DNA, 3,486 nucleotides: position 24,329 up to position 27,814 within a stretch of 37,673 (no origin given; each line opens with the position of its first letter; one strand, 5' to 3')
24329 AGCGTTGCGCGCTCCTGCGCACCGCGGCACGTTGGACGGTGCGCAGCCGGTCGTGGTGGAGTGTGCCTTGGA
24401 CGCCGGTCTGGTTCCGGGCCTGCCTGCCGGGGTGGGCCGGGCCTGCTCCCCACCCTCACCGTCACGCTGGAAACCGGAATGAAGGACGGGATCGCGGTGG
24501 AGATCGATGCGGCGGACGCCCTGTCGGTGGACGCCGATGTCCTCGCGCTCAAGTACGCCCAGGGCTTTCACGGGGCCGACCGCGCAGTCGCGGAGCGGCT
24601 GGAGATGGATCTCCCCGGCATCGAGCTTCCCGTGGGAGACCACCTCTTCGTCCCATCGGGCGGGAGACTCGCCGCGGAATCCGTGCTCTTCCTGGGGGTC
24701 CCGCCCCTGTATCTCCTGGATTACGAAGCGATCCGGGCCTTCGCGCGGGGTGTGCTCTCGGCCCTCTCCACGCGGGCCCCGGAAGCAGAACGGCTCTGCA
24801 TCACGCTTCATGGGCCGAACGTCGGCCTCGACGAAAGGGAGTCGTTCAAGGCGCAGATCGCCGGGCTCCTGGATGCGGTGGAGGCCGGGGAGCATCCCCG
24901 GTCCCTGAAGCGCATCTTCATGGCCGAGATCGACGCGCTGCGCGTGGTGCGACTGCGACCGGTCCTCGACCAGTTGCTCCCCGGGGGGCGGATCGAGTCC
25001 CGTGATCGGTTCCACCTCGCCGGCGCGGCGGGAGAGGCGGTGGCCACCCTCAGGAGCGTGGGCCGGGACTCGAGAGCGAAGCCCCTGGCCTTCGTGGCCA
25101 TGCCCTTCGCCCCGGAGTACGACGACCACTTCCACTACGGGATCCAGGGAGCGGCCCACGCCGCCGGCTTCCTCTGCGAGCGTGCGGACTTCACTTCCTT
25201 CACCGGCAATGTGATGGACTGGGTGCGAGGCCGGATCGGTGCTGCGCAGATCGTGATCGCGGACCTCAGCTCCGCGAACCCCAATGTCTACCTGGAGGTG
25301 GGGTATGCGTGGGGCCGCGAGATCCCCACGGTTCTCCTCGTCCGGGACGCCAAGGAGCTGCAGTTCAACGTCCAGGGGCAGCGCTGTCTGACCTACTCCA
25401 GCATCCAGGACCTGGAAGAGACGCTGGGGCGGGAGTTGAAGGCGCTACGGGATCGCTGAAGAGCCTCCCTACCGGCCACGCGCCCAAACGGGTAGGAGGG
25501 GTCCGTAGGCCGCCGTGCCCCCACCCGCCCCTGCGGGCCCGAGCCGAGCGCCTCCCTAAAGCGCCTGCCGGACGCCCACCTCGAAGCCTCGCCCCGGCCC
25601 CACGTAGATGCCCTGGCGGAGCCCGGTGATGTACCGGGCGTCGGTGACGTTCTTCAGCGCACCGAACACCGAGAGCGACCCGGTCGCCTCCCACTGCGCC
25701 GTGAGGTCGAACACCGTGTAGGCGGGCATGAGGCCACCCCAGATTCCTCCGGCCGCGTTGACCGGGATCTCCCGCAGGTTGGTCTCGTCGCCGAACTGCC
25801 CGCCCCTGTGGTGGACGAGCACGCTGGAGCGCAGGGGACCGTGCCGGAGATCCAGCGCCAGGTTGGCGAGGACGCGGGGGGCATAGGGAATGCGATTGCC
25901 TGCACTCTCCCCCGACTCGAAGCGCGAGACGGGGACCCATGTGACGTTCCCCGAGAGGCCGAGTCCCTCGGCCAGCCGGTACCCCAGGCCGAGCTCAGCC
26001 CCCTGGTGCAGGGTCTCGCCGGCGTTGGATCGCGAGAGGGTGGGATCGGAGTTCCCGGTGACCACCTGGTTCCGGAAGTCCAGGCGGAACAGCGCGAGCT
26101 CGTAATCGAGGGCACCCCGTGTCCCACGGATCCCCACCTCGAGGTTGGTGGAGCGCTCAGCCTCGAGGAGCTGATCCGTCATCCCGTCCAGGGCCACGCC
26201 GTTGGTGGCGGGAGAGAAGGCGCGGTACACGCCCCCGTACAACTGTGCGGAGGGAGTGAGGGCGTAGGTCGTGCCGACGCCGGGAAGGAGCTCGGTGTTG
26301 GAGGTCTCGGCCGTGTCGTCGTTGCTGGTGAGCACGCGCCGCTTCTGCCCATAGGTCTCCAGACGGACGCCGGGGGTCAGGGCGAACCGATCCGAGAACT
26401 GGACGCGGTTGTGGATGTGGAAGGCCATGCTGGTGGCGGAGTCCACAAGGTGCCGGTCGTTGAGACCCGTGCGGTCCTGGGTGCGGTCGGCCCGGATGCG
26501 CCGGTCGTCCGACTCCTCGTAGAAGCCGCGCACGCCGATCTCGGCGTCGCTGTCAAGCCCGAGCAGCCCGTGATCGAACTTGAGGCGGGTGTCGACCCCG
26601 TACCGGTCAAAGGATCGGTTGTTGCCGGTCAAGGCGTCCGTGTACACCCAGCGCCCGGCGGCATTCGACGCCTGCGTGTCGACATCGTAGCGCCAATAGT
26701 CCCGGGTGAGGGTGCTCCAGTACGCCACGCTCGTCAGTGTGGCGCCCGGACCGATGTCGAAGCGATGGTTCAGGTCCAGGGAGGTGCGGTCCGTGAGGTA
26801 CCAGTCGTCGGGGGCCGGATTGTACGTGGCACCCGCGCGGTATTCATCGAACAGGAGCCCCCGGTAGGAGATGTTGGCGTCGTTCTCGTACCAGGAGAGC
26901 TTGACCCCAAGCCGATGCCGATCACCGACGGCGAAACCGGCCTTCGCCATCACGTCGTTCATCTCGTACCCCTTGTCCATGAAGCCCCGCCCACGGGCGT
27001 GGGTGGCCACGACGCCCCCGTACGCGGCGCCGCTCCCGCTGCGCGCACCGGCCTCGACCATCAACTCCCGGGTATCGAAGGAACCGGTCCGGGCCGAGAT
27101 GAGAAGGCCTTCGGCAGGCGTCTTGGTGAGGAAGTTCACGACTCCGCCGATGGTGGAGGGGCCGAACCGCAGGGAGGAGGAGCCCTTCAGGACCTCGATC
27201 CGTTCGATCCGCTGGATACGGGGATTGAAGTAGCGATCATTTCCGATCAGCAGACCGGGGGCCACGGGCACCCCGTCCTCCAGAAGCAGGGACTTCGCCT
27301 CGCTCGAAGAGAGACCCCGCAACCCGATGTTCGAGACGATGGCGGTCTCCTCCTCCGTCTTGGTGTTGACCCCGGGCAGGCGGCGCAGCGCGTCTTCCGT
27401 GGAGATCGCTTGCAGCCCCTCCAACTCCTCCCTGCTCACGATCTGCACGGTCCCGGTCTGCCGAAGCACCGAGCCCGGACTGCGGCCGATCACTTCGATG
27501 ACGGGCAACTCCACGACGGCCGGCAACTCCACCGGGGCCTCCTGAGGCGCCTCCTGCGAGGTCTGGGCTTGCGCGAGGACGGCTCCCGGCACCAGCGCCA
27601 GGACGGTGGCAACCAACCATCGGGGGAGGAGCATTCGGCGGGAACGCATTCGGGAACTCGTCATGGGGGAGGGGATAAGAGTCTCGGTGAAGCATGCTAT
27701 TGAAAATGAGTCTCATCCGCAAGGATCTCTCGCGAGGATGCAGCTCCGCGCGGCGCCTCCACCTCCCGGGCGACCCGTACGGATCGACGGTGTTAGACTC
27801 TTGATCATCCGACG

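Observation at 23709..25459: Two-gene cassette: 2-TM protein + Macro-like/NDT(TIR)-like fusion, a candidate nucleotide/NAD-centred conflict (defence or toxin) module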

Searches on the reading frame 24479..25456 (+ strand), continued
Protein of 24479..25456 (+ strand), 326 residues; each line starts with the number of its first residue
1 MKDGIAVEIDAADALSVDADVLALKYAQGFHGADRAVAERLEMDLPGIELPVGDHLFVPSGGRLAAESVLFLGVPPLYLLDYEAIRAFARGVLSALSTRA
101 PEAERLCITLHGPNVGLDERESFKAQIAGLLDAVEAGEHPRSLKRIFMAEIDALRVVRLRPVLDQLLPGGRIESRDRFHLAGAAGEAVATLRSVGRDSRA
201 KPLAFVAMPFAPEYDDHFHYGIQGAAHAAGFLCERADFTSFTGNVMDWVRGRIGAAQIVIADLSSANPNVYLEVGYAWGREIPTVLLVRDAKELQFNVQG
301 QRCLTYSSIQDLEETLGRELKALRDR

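Call 100: search_protein_families(library=pfam, alignment_id=A5, max_evalue=0.001)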
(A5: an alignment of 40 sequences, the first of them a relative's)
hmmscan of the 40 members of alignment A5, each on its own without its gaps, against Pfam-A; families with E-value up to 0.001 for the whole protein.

A. member 1, P0129 (476 aa): 3 families
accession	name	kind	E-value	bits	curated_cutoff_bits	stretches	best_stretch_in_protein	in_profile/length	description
PF13676.11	TIR_2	-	3.1e-17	63.6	28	1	8-118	1-107/122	TIR domain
PF10137.14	CAP12-PCTIR_TIR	-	0.00019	21.9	24.7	0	7-71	1-62/119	CAP12/Pycsar effector protein, TIR domain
PF05014.21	Nuc_deoxyrib_tr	-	0.00039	21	28.8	0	403-450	58-107/117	Nucleoside 2-deoxyribosyltransferase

B. families by the number of members that match (of 40 scanned): 16 families
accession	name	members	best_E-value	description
PF05014.21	Nuc_deoxyrib_tr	20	3.9e-10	Nucleoside 2-deoxyribosyltransferase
PF13676.11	TIR_2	18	2.6e-26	TIR domain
PF01582.25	TIR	9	2.1e-08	TIR domain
PF10137.14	CAP12-PCTIR_TIR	5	4.5e-06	CAP12/Pycsar effector protein, TIR domain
PF08937.16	ThsB_TIR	4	1.1e-06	Thoeris protein ThsB, TIR-like domain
PF19960.5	EAD7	3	1.6e-23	Effector-associated domain 7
PF12770.12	CHAT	2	2.6e-25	CHAT domain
PF13271.11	DUF4062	1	1.5e-16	Domain of unknown function (DUF4062)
PF19964.5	EAD11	1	7.4e-16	Effector-associated domain 11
PF19955.5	EAD1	1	1.1e-09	Effector-associated domain 1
PF20689.3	bDLD1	1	1.7e-05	Bacterial Death-like domain 1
PF13560.12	HTH_31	1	4.4e-05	Helix-turn-helix domain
PF01381.28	HTH_3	1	5.8e-05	Helix-turn-helix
PF02789.23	Peptidase_M17_N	1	9e-05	Cytosol aminopeptidase family, N-terminal domain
PF01966.28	HD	1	0.00023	HD domain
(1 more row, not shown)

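Call 105: find_encoding_contigs(protein=P0127, flank=8000, max_places=3)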
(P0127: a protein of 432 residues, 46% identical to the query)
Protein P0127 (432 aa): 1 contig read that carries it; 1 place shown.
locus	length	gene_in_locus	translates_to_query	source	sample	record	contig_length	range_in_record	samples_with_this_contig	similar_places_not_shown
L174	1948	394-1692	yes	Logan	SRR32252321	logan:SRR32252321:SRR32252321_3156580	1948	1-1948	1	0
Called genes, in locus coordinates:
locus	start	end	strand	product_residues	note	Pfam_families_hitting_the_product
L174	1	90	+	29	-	?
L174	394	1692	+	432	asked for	-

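Call 106: find_encoding_contigs(protein=P0201, flank=8000, max_places=3)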
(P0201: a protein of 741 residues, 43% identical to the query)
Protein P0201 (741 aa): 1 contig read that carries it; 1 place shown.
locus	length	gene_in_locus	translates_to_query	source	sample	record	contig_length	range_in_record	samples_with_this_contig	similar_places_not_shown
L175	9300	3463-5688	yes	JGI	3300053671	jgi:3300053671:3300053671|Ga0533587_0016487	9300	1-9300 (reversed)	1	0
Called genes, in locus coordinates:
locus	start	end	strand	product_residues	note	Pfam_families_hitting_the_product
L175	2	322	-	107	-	?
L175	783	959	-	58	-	-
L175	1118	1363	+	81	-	-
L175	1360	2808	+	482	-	PF20703:nSTAND1, PF24814:WD40_Prp19, PF25175:Beta-prop_WDR5, PF23414:Beta-prop_EML_2 (weak), PF24807:WD40_CDC20-Fz (weak), PF25173:Beta-prop_WDR3_1st, PF23381:Beta-prop_IFT122_1st, PF25174:Beta-prop_THOC3, +3 more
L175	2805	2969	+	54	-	-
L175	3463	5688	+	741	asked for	PF12770:CHAT, PF05014:Nuc_deoxyrib_tr (weak)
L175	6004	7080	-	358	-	-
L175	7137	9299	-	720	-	?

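Call 107: find_encoding_contigs(protein=P0149, flank=8000, max_places=3)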
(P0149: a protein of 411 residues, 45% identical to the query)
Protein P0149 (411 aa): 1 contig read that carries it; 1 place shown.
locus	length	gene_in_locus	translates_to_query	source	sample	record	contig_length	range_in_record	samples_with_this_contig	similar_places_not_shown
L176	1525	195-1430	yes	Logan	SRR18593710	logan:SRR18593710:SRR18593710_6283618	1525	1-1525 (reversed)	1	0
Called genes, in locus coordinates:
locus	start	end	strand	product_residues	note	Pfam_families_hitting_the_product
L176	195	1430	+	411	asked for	PF19960:EAD7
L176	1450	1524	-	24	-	?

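Call 108: find_encoding_contigs(protein=P0140, flank=8000, max_places=3)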
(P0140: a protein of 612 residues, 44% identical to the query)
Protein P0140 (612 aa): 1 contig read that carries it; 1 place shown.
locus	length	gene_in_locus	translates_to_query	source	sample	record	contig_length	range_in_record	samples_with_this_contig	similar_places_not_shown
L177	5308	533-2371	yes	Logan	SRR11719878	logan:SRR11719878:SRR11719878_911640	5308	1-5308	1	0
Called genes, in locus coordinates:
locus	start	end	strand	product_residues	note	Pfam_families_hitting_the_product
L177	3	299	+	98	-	?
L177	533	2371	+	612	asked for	-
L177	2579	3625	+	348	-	PF01582:TIR (faint), PF13676:TIR_2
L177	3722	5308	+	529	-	?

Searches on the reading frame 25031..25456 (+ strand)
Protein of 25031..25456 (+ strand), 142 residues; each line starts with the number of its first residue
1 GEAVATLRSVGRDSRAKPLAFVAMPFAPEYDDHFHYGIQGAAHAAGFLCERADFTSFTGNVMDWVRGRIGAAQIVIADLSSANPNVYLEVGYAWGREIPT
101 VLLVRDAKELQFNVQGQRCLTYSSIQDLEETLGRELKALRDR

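Call 31: predict_structure(alignment_id=A2)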
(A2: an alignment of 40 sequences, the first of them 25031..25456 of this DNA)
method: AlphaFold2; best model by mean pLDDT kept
length: 142 residues; sequences in the alignment: 40
mean_pLDDT: 83.7   pTM: 0.80
mean pLDDT of the five models: 83.7, 82.6, 82.5, 82.4, 80.5
residues with pLDDT >= 90: 67; 70-90: 50; 50-70: 25; < 50: 0
segments of 3 or more residues with pLDDT < 50: none
pLDDT, mean of each block of 10 residues (from residue 1): 54 75 75 83 93 73 89 92 84 93 90 82 93 95 87
secondary structure, 60 per line:
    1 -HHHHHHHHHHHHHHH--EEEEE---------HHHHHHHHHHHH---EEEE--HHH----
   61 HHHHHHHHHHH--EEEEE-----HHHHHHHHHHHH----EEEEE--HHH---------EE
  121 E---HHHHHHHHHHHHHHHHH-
elements in order: H2-16 E19-23 H33-44 E48-51 H61-71 E74-78 H84-95 E100-104 E119-121 H125-141

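Call 34: fold_search(model_id=the predicted structure, library=pdb)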
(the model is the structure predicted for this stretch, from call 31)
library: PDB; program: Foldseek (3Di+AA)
matches with E <= 10: 1707; with E <= 0.001: 69
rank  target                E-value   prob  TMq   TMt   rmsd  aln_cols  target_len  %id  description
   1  8pqq_D                1.1e-05  1.00  0.64  0.60   4.3       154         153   14  Nucleoside 2'deoxyribosyltransferase from Chroococcidiopsis thermalis PCC 7203 E88Q Mutant bound to Clofarabine (released 2024-02-21)
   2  8qc0_A                1.5e-05  1.00  0.63  0.61   5.2       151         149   14  Nucleoside 2'deoxyribosyltransferase from Chroococcidiopsis thermalis PCC 7203 WT ribosylated (released 2024-02-21)
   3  9emx_C                1.7e-05  1.00  0.66  0.62   4.2       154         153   14  Nucleoside 2'deoxyribosyltransferase from Chroococcidiopsis thermalis PCC 7203 Double Mutant Y7F A9S bound to Cordycep (released 2025-05-07)
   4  8pqs_D                2.5e-05  1.00  0.62  0.58   5.3       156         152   13  Nucleoside 2'deoxyribosyltransferase from Chroococcidiopsis thermalis PCC 7203 E88A Mutant (released 2024-02-21)
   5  8pqp_A                3.5e-05  1.00  0.63  0.59   4.4       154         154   15  Nucleoside 2'deoxyribosyltransferase from Chroococcidiopsis thermalis PCC 7203 D62N Mutant bound to ImmH-Forodesine (released 2024-02-21)
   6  8pqr_D                3.7e-05  1.00  0.62  0.58   5.4       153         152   14  Nucleoside 2'deoxyribosyltransferase from Chroococcidiopsis thermalis PCC 7203 WT bound to DAD_Immucillin-H (released 2024-02-21)
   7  8pqq_A                4.8e-05  1.00  0.64  0.60   4.4       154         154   14  Nucleoside 2'deoxyribosyltransferase from Chroococcidiopsis thermalis PCC 7203 E88Q Mutant bound to Clofarabine (released 2024-02-21)
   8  8qc0_B                6.1e-05  1.00  0.59  0.55   4.7       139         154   14  Nucleoside 2'deoxyribosyltransferase from Chroococcidiopsis thermalis PCC 7203 WT ribosylated (released 2024-02-21)
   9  9emw_D                6.5e-05  1.00  0.63  0.60   4.4       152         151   16  Nucleoside 2'deoxyribosyltransferase from Chroococcidiopsis thermalis PCC 7203 Y7F Mutant bound to ImmH-Forodesine (released 2025-05-14)
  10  9i9q_A                8.5e-05  1.00  0.67  0.71   3.6       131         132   15  Crystal structure of DNPH1 bound by compound 2. (released 2025-11-12)
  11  9ia6_C                8.5e-05  1.00  0.65  0.71   4.1       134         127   14  Crystal structure of DNPH1 bound by compound 3. (released 2025-11-12)
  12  9ia6_A                9.0e-05  1.00  0.68  0.75   3.6       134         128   15  Crystal structure of DNPH1 bound by compound 3. (released 2025-11-12)
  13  9lmr_B                1.1e-04  1.00  0.61  0.32   4.8       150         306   15  Cryo-EM structure of TIR-STING/c-di-GMP complex fiber (released 2025-08-27)
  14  4fyh_B                1.2e-04  1.00  0.66  0.74   3.6       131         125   15  Crystal structure of rcl with phospho-triciribine (released 2013-01-02)
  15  7o62_C                1.4e-04  1.00  0.57  0.60   4.6       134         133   17  Crystal structure of a 2`-deoxyribosyltransferase from the psychrophilic bacterium Desulfotalea psychrophila. (released 2021-10-20)
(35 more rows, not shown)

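Call 95: fold_search(model_id=the predicted structure, library=viral)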
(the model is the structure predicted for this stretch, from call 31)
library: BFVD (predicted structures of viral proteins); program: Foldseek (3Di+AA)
matches with E <= 10: 1142; with E <= 0.001: 23
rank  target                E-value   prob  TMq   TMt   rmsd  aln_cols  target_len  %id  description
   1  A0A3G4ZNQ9            4.2e-07  1.00  0.73  0.46   3.4       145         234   19  CD-NTase-associated protein 12/Pycsar effector protein TIR domain-containing protein [Terrestrivirus sp.]
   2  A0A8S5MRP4            4.2e-07  1.00  0.71  0.36   3.2       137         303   22  CMP/hydroxymethyl CMP hydrolase [Siphoviridae sp. ctD6g5]
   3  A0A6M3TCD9            2.9e-06  1.00  0.65  0.35   3.8       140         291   16  (no name in the UniProt tables at hand)
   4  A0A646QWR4            5.1e-06  1.00  0.61  0.60   4.5       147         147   10  (no name in the UniProt tables at hand)
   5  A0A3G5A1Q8            1.6e-05  1.00  0.65  0.61   3.3       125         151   17  Nucleoside 2-deoxyribosyltransferase [Harvfovirus sp.]
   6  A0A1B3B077            2.3e-05  1.00  0.63  0.57   4.8       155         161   14  Deoxyuridine triphosphatase [Gordonia phage Ghobes]
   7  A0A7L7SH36            2.3e-05  1.00  0.57  0.56   4.8       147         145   11  Deoxyuridine triphosphatase [Gordonia phage Archimedes]
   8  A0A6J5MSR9            1.2e-04  1.00  0.63  0.55   4.1       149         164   18  Nucleoside 2-deoxyribosyltransferase [uncultured Caudovirales phage]
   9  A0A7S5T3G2            1.2e-04  1.00  0.52  0.45   7.2       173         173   14  (no name in the UniProt tables at hand)
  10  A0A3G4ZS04            1.2e-04  1.00  0.64  0.53   3.7       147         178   14  Uncharacterized protein [Terrestrivirus sp.]
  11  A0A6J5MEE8            1.2e-04  1.00  0.61  0.63   3.9       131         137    8  Nucleoside 2-deoxyribosyltransferase [uncultured Caudovirales phage]
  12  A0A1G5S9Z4            1.6e-04  1.00  0.58  0.42   4.9       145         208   16  (no name in the UniProt tables at hand)
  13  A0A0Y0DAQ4            1.7e-04  1.00  0.55  0.45   6.3       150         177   17  Nucleoside deoxyribosyltransferase [Mycobacterium phage Weiss13]
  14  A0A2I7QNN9            1.7e-04  1.00  0.53  0.44   5.6       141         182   13  (no name in the UniProt tables at hand)
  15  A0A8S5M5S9            2.2e-04  1.00  0.63  0.61   3.3       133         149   15  Nucleoside 2-deoxyribosyltransferase [Podoviridae sp. ctaNW81]
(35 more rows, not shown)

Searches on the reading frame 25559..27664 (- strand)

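Call 42: search_protein_families(library=pfam, proteins=[window:25559-27664:-], max_evalue=0.0001)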
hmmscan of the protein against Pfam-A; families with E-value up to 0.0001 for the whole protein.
window:25559-27664:- (702 aa): 2 families
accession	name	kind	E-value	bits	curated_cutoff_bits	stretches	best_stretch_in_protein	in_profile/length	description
PF00593.30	TonB_dep_Rec_b-barrel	-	4.9e-42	145.7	27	1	246-673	9-436/436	TonB dependent receptor-like, beta-barrel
PF07715.20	Plug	-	3.3e-20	73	23.9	1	68-175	4-107/107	TonB-dependent Receptor Plug Domain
